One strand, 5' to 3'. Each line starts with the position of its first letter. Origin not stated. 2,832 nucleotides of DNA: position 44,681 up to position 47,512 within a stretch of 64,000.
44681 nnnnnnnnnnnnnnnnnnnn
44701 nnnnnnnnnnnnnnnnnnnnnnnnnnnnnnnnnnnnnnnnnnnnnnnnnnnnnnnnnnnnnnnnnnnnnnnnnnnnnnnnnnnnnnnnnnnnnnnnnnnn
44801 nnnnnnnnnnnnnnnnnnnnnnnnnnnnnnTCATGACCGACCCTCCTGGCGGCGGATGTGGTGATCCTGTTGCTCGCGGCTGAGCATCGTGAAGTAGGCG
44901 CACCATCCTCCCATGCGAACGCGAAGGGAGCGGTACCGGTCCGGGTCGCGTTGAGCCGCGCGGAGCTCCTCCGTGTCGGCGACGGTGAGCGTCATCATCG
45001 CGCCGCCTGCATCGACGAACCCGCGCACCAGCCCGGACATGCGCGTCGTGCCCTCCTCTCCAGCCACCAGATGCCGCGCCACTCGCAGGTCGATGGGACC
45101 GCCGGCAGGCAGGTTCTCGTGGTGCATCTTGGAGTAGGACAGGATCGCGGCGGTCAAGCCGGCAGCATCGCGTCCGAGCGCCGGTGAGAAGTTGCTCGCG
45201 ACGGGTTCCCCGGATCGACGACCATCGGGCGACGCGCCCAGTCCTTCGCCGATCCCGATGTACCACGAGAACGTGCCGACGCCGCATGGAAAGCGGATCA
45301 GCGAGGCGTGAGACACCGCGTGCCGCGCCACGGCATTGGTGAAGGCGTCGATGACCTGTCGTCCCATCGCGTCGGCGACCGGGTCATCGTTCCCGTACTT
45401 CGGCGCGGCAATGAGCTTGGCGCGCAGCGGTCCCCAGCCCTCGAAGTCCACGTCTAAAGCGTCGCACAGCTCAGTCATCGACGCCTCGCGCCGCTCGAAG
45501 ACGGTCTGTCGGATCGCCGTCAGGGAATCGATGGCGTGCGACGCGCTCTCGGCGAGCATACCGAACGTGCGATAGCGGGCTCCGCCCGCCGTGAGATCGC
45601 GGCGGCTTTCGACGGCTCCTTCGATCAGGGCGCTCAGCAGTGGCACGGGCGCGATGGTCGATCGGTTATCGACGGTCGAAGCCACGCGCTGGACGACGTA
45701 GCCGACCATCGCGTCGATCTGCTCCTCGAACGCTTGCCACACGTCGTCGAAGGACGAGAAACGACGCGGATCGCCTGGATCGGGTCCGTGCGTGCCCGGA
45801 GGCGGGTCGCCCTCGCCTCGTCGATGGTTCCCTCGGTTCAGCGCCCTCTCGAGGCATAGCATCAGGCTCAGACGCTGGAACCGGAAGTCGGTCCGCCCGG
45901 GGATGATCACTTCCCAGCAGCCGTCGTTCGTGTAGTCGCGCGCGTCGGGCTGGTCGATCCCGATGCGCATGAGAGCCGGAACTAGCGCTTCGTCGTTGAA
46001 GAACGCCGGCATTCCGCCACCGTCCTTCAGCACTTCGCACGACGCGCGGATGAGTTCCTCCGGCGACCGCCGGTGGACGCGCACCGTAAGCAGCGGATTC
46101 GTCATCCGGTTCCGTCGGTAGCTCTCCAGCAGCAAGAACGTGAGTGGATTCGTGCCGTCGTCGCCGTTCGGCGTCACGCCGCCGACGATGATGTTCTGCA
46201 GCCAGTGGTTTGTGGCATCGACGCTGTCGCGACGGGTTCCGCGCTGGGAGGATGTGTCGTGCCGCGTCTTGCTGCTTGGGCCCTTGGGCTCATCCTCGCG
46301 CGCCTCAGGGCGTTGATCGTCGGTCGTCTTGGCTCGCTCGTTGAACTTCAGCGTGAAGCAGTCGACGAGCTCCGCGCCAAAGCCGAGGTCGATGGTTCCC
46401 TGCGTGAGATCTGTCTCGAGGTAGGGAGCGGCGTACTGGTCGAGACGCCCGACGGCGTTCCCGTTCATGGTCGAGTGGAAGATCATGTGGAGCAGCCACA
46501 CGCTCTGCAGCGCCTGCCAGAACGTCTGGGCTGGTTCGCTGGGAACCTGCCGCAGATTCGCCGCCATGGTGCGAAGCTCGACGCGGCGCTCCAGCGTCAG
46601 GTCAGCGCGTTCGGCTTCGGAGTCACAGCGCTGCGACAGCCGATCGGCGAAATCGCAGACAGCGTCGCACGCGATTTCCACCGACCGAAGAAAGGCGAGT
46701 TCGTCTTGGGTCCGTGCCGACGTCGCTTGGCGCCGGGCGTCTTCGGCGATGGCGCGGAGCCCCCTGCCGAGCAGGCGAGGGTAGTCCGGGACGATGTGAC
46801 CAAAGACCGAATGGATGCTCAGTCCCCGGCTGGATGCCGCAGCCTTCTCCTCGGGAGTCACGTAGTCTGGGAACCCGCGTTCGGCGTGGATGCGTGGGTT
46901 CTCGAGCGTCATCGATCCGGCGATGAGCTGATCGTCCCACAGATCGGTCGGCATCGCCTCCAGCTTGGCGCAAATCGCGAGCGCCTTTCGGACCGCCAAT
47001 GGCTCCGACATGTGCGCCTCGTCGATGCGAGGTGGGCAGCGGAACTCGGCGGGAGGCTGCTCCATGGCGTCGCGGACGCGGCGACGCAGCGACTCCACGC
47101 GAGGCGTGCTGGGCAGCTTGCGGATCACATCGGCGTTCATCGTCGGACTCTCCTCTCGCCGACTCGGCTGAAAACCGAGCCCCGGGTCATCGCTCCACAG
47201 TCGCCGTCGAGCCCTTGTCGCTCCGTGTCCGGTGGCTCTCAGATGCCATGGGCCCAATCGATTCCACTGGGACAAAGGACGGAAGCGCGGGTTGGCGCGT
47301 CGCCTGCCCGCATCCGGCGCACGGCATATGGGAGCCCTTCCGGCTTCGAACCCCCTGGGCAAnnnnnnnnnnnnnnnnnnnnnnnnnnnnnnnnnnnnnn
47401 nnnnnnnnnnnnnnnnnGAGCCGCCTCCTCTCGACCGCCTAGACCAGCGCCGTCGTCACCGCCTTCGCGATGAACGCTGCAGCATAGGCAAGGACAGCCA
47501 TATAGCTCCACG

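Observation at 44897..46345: Divergent Gly-radical loop and expanded charged loop in the GRE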

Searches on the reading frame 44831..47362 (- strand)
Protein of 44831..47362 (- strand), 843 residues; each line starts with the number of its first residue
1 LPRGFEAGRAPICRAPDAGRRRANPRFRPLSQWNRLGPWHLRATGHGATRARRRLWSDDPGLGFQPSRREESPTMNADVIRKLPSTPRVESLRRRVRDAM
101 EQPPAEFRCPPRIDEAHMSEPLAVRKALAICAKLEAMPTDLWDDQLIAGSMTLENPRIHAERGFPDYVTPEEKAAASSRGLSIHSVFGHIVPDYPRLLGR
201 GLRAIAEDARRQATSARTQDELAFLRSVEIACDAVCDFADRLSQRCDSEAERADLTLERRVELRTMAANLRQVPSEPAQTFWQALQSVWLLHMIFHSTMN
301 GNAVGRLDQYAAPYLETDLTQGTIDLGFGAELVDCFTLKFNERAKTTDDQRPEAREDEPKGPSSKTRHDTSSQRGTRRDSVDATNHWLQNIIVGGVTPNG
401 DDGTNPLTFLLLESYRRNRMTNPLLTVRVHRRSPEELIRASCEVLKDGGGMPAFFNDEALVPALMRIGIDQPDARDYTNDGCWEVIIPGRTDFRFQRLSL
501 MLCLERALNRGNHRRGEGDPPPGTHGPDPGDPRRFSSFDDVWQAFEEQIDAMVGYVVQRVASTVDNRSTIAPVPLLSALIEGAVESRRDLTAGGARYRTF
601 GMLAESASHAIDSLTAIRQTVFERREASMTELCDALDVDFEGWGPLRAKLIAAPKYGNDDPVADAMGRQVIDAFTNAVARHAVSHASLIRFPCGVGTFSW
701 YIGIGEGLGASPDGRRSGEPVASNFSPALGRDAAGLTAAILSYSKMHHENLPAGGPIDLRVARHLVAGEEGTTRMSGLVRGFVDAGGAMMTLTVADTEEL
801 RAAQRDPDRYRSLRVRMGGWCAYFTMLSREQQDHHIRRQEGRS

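Call 4: search_protein_families(library=pfam, proteins=[window:44831-47362:-], max_evalue=0.01)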
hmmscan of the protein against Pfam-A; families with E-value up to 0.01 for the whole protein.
window:44831-47362:- (843 aa): 2 families
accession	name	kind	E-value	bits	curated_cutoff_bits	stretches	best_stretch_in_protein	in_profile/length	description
PF02901.20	PFL-like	-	1.1e-127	427.8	24.3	1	162-682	128-626/647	Pyruvate formate lyase-like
PF01228.26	Gly_radical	-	6.5e-14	52.8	22.2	1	722-825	2-106/106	Glycine radical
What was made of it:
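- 44831..47140 (-): Glycyl radical enzyme CDS, 769 aa, starting at ATG 47140. The mechanical ORF extends to TTG 47362, but that 74-aa extension is probably not translated. Pfam PF02901 1.1e-127 and PF01228 6.5e-14 (call 4).
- On Glycyl radical enzyme superfamily (PFL-like): PF02901 427.8 bits (cutoff 24.3) and PF01228 52.8 bits (cutoff 22.2), call 4.
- The Pfam Gly_radical score is modest at 52.8 bits (call 4).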

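Call 6: search_solved_structures(query=window:44831-47140:-, max_evalue=0.001, show_alignments=3)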
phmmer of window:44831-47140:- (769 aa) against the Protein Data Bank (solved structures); distinct sequences matched with E-value up to 0.001: 35.
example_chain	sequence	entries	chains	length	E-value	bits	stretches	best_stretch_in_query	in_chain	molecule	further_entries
9f3w_A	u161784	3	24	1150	2e-94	320.6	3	316-764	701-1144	Choline trimethylamine-lyase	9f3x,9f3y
2f3o_A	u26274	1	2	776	2.3e-89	303.9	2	315-765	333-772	pyruvate formate-lyase 2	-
1r8w_A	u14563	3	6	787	5.9e-88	299.2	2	314-766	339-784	glycerol dehydratase | B12-independent glycerol dehydratase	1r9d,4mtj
9rco_A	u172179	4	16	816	6.3e-88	299.1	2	314-766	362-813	Glycyl radical protein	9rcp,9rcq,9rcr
6vxc_A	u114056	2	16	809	3.5e-85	290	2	314-766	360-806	Trans-4-hydroxy-L-proline dehydratase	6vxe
5i2a_A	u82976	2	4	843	1e-84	288.5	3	314-566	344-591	Diol-dehydratase | Diol dehydratase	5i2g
5a0z_A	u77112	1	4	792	2.7e-81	277.2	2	316-764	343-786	CHOLINE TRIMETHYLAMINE LYASE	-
5a0u_A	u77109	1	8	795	2.7e-81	277.1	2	316-764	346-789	CHOLINE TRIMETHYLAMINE LYASE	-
5fay_A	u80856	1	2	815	4.2e-81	276.5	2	315-764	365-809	Choline trimethylamine-lyase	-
9ht9_A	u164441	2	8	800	4.5e-81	276.4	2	315-764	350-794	Choline trimethylamine-lyase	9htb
9r0v_A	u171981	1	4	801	4.5e-81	276.4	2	315-764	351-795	Choline trimethylamine-lyase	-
6vue_A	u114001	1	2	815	4.8e-81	276.3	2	315-764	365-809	Choline trimethylamine-lyase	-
5faw_A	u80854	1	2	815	5.1e-81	276.3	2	315-764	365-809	Choline trimethylamine-lyase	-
5fau_A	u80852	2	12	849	5.7e-81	276.1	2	315-764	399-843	Choline trimethylamine-lyase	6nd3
5fav_A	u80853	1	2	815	1.2e-80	275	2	315-764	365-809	Choline trimethylamine-lyase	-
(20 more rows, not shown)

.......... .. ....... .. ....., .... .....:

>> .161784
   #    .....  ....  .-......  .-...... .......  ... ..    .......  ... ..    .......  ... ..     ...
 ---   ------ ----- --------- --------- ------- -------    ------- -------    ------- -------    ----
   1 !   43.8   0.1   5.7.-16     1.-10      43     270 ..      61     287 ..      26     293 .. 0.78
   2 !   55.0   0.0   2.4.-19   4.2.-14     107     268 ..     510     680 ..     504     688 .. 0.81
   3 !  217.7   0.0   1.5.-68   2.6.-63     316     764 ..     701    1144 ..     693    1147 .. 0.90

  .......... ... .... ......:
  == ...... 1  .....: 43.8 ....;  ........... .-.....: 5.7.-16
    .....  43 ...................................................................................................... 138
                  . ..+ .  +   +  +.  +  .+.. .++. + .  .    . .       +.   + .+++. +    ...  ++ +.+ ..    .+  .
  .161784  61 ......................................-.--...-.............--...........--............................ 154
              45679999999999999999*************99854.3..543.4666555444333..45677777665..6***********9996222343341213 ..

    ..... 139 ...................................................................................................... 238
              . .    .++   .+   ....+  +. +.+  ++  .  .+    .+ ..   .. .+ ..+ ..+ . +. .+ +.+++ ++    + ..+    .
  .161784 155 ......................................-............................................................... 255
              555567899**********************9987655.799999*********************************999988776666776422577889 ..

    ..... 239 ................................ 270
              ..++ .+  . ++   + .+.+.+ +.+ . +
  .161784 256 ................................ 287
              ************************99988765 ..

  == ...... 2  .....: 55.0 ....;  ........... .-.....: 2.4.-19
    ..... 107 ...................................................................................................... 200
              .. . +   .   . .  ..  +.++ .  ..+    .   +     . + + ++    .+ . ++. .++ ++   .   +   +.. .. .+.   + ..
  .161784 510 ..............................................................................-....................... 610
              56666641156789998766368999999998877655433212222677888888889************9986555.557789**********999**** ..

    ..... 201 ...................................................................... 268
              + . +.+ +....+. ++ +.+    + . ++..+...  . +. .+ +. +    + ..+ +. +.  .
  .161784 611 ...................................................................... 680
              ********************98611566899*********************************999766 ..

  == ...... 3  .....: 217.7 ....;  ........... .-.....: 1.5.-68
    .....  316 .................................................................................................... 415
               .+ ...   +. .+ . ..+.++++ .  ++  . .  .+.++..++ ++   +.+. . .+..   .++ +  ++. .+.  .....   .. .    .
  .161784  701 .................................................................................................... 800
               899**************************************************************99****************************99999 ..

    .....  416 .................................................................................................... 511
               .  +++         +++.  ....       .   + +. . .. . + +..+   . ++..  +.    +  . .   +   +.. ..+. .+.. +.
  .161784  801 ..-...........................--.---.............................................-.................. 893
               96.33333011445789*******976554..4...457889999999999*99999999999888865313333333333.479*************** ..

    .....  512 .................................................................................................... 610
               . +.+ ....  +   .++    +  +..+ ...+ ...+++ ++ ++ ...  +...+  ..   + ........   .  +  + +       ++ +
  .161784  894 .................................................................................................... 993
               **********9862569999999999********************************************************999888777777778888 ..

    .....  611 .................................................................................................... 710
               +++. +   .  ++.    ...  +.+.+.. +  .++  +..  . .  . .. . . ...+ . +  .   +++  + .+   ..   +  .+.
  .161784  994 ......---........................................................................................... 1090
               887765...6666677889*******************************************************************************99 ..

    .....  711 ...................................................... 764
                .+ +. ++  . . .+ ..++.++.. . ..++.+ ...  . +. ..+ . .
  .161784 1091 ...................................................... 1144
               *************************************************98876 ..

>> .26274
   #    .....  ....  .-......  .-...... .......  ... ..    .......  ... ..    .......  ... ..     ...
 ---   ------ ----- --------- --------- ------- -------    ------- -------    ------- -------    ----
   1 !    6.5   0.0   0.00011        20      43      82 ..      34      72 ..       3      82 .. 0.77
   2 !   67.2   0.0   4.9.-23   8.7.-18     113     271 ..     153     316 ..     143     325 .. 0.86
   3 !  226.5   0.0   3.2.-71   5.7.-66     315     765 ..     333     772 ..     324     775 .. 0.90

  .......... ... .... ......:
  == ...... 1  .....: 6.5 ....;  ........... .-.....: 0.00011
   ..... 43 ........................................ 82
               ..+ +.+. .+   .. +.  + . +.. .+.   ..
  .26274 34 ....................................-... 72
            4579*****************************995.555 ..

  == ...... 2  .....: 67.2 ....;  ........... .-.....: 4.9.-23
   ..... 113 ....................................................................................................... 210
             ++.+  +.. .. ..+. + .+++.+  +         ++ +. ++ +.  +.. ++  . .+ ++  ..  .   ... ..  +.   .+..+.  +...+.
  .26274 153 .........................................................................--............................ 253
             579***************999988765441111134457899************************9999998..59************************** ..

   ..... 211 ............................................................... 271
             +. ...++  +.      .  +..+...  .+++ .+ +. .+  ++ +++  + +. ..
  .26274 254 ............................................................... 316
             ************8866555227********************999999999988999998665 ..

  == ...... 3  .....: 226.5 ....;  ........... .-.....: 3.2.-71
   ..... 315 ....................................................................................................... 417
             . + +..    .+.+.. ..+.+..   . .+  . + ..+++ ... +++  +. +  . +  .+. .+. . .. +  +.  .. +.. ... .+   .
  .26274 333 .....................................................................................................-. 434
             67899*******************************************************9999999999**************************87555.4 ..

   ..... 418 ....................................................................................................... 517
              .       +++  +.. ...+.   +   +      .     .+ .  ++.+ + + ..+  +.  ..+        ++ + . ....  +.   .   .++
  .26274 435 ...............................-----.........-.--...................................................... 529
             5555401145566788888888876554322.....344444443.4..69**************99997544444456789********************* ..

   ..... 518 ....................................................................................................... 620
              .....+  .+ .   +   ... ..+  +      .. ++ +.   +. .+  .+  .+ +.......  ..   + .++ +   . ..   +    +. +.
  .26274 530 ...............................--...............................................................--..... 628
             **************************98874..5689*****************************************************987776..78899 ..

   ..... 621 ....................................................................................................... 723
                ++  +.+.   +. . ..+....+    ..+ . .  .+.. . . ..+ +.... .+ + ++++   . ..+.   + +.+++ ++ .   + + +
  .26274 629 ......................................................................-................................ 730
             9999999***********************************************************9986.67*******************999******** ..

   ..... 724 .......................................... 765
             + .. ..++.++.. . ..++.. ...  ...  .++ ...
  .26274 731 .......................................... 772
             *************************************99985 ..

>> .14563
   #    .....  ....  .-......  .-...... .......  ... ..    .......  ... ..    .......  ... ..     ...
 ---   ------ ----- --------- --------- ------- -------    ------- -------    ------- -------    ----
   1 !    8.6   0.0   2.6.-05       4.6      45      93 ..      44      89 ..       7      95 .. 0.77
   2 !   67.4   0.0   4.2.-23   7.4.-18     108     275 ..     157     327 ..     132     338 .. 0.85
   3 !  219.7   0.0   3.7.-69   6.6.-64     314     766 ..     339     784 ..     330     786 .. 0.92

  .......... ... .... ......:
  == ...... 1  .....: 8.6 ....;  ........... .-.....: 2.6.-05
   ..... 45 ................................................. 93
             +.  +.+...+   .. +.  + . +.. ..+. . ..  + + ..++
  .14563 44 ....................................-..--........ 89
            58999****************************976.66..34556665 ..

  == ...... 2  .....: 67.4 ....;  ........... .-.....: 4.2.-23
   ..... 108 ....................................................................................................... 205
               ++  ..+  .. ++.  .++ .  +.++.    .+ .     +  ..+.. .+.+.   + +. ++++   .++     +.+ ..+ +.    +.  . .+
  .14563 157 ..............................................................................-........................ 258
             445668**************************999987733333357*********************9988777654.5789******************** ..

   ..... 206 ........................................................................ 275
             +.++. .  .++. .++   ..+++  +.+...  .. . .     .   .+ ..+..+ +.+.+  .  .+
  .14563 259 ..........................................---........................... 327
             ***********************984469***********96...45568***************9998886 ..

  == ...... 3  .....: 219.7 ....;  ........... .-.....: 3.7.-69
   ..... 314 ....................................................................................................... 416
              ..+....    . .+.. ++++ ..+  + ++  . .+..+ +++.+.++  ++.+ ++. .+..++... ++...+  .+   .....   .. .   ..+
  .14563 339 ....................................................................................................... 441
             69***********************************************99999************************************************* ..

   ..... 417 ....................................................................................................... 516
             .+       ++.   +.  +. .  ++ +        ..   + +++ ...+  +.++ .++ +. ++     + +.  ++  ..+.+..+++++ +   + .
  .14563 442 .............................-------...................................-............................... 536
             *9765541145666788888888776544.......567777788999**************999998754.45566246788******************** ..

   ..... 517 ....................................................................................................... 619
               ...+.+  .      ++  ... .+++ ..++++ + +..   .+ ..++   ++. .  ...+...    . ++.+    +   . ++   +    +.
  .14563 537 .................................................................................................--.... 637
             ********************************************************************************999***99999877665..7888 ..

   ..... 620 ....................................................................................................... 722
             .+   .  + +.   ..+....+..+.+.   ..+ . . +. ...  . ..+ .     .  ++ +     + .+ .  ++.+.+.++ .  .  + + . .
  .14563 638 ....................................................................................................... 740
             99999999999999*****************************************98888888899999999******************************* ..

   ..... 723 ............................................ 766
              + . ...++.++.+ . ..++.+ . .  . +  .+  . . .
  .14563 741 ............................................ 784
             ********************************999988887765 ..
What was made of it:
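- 45911..45928 (-): Cys loop N405-D-G-C408-W-E410: thiyl-radical Cys and the Glu of the CXE motif. Aligned to GCVE of GD and CutC (call 6).
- On Glycerol dehydratase specifically: The residues aligned to GD positions 281, 282, 447 and 640 (H, S, D, Y in GD) are N228, A229, Q422 and G622 (call 6).
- On Aminoacyl radical enzymes (AAREs): Gly is retained at the aligned position, G745 (call 6).
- Closest known: Archaeoglobus fulgidus PFL2. Different: Its Cys loop is GCVE, and it has Ala-Gly rather than Gly-Gly (call 6).
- Checked: (1) In HMMER alignments to solved GREs, the canonical R-V-A-G-Y-S-A aligns to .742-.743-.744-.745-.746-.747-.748 (call 6).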
